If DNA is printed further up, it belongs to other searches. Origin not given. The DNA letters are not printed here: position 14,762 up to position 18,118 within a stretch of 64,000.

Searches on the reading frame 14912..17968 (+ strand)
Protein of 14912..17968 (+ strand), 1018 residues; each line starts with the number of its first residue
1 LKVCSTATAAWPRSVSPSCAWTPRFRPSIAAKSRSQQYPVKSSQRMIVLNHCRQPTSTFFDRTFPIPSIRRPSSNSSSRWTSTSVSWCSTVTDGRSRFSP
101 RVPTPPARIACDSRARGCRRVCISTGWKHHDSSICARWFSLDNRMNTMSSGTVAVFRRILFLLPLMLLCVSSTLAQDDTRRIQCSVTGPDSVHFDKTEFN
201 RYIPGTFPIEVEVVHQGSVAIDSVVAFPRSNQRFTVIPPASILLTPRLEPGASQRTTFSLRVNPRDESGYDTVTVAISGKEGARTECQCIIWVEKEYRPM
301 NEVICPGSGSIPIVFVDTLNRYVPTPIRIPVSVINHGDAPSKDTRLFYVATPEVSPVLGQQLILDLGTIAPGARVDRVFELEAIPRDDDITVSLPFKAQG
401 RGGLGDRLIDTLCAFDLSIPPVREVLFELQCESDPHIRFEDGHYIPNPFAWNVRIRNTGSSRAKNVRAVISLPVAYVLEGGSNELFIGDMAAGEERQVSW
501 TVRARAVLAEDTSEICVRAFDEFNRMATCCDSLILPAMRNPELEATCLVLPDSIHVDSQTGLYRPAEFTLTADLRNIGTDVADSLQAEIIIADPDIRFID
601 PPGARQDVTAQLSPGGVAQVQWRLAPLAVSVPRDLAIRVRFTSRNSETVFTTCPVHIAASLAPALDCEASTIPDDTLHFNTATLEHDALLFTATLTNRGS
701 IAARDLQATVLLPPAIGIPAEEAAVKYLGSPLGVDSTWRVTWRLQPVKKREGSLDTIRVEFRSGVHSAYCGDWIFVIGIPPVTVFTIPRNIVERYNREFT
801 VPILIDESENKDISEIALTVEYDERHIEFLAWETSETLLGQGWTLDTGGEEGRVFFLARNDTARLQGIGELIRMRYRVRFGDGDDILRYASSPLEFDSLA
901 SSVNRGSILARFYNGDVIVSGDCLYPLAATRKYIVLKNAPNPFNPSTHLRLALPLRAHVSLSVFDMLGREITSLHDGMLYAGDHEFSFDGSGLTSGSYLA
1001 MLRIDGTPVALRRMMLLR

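Call 36: search_protein_families(library=pfam, proteins=[window:14912-17968:+])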
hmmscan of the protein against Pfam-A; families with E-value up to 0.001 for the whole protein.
window:14912-17968:+ (1018 aa): 2 families
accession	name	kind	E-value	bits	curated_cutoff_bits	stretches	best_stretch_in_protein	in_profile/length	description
PF07705.17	CARDB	-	9.4e-08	32.6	22.7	0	562-625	15-70/101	CARDB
PF10633.15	NPCBM_assoc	-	7.8e-06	26.4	24.4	0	450-504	8-60/78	NPCBM-associated, NEW3 domain of alpha-galactosidase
